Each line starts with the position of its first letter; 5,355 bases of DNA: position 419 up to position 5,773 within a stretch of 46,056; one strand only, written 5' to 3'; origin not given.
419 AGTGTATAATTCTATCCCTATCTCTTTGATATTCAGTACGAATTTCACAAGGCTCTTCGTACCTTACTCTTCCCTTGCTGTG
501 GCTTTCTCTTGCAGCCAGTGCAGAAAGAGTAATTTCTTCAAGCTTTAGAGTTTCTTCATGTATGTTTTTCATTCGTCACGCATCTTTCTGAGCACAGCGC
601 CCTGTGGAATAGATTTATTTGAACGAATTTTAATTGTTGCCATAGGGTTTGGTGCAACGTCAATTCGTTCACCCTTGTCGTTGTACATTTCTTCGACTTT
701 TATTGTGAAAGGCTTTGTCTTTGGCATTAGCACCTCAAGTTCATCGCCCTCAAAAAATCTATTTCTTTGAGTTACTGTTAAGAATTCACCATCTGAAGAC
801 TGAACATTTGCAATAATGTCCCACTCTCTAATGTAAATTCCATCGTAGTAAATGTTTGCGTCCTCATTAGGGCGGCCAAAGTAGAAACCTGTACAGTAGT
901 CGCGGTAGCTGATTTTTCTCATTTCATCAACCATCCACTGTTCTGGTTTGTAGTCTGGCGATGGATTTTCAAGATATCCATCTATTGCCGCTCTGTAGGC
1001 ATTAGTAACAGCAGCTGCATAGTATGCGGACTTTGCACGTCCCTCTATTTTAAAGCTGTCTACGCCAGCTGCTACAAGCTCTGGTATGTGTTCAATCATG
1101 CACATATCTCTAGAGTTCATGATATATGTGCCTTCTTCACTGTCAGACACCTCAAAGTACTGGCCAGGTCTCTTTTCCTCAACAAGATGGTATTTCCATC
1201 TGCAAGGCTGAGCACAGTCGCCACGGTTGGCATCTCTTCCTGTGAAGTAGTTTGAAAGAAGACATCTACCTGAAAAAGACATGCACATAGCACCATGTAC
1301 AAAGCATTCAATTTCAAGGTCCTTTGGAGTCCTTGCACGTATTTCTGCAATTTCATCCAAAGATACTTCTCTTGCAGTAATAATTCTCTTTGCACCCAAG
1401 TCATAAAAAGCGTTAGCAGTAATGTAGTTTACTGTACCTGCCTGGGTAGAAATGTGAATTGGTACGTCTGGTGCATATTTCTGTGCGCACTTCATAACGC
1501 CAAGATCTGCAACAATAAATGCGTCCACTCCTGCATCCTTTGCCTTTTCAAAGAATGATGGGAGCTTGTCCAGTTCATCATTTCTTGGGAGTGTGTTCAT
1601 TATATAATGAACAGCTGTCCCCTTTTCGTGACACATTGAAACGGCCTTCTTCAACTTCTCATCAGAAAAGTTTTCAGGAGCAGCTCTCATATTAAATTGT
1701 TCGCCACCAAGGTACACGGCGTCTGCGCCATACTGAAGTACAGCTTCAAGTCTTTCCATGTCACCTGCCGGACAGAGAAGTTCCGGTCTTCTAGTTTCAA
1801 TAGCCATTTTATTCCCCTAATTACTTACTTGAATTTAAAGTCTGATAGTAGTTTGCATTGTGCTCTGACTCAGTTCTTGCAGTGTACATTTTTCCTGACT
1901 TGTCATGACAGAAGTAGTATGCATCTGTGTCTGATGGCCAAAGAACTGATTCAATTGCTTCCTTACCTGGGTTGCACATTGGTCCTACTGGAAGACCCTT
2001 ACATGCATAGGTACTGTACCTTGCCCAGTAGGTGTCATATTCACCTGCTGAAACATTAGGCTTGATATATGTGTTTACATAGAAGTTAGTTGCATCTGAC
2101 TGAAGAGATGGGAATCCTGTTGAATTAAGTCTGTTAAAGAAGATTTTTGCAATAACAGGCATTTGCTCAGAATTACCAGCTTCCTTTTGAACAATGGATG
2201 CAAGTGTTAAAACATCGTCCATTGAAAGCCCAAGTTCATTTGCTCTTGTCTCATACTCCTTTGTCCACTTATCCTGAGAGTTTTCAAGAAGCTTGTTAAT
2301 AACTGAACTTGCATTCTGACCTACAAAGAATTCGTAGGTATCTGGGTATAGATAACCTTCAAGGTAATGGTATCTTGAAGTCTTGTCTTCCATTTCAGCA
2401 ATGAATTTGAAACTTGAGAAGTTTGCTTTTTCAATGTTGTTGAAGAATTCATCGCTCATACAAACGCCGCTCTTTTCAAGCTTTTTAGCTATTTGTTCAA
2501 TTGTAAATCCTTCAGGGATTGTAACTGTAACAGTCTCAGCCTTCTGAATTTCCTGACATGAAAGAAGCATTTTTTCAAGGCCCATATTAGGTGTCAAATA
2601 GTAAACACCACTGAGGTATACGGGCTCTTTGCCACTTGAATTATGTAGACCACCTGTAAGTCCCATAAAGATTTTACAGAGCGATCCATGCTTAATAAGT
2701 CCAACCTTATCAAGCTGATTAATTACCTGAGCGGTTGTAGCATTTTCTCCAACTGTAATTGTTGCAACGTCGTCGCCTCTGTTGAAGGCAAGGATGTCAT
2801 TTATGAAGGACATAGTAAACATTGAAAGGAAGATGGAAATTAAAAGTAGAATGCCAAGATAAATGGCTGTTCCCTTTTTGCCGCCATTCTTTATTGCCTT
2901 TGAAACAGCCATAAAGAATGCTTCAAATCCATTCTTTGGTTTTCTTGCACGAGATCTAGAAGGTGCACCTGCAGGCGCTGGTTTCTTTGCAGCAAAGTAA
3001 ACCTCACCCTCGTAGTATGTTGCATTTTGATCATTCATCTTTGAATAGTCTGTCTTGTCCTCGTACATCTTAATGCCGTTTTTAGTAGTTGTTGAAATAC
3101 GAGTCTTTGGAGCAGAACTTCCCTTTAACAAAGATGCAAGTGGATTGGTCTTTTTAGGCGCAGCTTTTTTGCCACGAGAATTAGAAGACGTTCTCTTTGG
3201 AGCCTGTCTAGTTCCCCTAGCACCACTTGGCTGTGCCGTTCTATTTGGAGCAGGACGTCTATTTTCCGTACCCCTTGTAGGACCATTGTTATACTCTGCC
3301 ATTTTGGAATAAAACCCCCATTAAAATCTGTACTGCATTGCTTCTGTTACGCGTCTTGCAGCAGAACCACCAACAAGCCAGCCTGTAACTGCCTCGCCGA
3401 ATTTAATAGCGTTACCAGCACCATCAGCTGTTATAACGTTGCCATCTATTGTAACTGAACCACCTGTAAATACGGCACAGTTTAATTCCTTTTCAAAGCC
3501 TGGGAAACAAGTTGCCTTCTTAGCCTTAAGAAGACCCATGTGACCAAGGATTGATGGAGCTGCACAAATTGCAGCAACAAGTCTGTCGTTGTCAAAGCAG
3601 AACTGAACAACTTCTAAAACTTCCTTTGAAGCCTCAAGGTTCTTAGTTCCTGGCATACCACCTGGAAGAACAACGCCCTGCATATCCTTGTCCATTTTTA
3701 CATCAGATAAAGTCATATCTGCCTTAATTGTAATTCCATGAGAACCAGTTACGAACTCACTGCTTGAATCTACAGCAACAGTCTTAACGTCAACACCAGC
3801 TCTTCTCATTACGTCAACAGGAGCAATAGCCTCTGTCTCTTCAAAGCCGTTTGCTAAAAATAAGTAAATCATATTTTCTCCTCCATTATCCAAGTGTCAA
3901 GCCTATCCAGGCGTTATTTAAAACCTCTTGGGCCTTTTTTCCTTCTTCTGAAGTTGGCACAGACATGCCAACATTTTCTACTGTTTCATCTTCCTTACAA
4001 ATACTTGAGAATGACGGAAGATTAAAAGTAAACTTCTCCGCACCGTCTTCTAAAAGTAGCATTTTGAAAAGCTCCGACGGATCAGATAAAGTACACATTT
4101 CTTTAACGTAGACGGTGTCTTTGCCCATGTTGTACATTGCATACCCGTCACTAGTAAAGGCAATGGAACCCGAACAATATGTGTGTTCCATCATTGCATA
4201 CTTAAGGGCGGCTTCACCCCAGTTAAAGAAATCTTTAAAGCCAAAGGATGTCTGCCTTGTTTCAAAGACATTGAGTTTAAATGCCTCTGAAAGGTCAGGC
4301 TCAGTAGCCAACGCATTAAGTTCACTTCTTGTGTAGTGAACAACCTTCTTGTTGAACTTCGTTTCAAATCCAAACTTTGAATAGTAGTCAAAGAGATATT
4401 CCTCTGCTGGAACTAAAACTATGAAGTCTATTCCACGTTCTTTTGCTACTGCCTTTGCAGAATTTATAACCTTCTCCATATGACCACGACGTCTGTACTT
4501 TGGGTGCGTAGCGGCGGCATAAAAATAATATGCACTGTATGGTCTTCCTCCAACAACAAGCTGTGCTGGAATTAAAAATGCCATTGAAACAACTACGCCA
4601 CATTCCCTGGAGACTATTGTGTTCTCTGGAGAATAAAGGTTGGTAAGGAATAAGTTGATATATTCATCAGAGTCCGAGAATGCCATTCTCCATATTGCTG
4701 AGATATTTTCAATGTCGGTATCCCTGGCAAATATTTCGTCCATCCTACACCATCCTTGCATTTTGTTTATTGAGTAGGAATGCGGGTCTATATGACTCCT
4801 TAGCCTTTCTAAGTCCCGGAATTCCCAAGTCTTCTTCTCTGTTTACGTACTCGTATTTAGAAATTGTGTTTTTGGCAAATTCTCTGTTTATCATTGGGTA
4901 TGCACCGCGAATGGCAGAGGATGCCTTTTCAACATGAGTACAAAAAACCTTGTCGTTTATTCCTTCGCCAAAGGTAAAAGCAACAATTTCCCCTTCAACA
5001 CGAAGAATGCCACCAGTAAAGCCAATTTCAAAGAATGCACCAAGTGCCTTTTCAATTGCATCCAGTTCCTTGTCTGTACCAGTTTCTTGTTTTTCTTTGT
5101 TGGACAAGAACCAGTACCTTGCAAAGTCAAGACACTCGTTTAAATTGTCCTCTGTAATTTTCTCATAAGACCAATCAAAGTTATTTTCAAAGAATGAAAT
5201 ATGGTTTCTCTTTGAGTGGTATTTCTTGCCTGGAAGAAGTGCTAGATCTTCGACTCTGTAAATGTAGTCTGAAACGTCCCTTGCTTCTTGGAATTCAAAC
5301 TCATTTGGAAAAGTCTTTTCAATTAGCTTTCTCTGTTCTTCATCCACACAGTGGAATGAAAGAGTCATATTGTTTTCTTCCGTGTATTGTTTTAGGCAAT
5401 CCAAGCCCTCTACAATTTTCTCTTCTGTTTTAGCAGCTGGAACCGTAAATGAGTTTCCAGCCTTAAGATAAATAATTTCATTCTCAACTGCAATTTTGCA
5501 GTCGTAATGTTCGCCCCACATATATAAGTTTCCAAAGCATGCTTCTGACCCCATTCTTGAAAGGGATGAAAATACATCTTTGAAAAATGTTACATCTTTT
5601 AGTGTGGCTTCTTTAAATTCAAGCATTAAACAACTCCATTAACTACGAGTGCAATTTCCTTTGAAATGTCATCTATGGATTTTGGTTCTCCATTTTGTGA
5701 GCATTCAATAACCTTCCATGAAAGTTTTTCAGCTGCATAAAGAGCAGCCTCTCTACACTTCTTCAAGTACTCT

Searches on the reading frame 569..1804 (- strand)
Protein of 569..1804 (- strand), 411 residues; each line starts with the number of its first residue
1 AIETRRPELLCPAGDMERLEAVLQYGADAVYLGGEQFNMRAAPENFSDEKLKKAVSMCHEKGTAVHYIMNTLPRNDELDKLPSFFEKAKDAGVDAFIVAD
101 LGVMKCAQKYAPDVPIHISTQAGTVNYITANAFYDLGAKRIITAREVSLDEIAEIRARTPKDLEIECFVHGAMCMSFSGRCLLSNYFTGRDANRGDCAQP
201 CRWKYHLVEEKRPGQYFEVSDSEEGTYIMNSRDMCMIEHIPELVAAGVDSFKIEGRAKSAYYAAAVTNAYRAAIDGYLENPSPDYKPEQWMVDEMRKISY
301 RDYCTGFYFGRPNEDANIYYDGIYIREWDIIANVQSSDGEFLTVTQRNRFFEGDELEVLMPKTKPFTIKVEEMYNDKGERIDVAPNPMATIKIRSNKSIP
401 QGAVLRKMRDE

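Call 47: search_protein_families(library=pfam, proteins=[window:569-1804:-], max_evalue=0.0001)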
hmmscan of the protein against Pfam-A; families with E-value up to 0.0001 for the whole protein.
window:569-1804:- (411 aa): 2 families
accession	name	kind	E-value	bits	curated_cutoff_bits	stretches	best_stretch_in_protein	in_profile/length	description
PF01136.24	Peptidase_U32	-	1.7e-95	319.2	22.4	1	78-313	1-232/233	Peptidase family U32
PF16325.11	Peptidase_U32_C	-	1.4e-24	86.5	28.2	1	326-406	1-83/83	Peptidase family U32 C-terminal domain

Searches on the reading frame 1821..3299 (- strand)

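Call 47: search_protein_families(library=pfam, proteins=[window:1821-3299:-], max_evalue=0.0001)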
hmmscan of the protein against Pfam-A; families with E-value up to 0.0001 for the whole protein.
window:1821-3299:- (492 aa): 1 family
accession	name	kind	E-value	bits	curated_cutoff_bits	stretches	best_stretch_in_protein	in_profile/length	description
PF02618.21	YceG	-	3.3e-68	230.6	32.4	1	181-484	1-273/275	YceG-like family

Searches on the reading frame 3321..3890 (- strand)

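Call 47: search_protein_families(library=pfam, proteins=[window:3321-3890:-], max_evalue=0.0001)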
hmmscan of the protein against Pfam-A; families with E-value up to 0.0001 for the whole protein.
window:3321-3890:- (189 aa): 1 family
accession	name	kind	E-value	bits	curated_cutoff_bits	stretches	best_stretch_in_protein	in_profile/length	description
PF01965.30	DJ-1_PfpI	-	6.2e-41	140.4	26.6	1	8-168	3-162/165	DJ-1/PfpI family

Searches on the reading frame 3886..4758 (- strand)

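Call 47: search_protein_families(library=pfam, proteins=[window:3886-4758:-], max_evalue=0.0001)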
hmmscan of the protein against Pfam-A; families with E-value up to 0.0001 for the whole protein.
window:3886-4758:- (290 aa): 3 families
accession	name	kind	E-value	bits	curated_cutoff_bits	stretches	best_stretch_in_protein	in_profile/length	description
PF13527.13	Acetyltransf_9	-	1.1e-20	74.4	25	1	11-132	5-125/127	Acetyltransferase (GNAT) domain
PF00583.31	Acetyltransf_1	-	2.4e-05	25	20.7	1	43-131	31-116/116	Acetyltransferase (GNAT) family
PF13508.13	Acetyltransf_7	-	8.5e-05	23.3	27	0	76-132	29-83/84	Acetyltransferase (GNAT) domain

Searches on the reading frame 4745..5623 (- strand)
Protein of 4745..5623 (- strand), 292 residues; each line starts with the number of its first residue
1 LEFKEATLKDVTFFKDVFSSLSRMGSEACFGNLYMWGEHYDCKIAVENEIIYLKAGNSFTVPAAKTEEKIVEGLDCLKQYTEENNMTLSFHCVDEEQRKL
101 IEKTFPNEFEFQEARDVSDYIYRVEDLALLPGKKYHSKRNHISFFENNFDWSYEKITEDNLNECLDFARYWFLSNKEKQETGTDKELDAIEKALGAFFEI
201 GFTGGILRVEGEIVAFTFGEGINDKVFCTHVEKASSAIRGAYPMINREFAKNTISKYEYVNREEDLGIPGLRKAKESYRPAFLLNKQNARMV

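Call 47: search_protein_families(library=pfam, proteins=[window:4745-5623:-], max_evalue=0.0001)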
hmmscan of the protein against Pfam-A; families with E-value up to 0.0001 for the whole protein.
window:4745-5623:- (292 aa): 1 family
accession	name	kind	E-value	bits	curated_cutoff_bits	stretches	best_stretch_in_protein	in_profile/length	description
PF09924.15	LPG_synthase_C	-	4.4e-46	157.7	27.5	1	20-284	3-292/298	Phosphatidylglycerol lysyltransferase, C-terminal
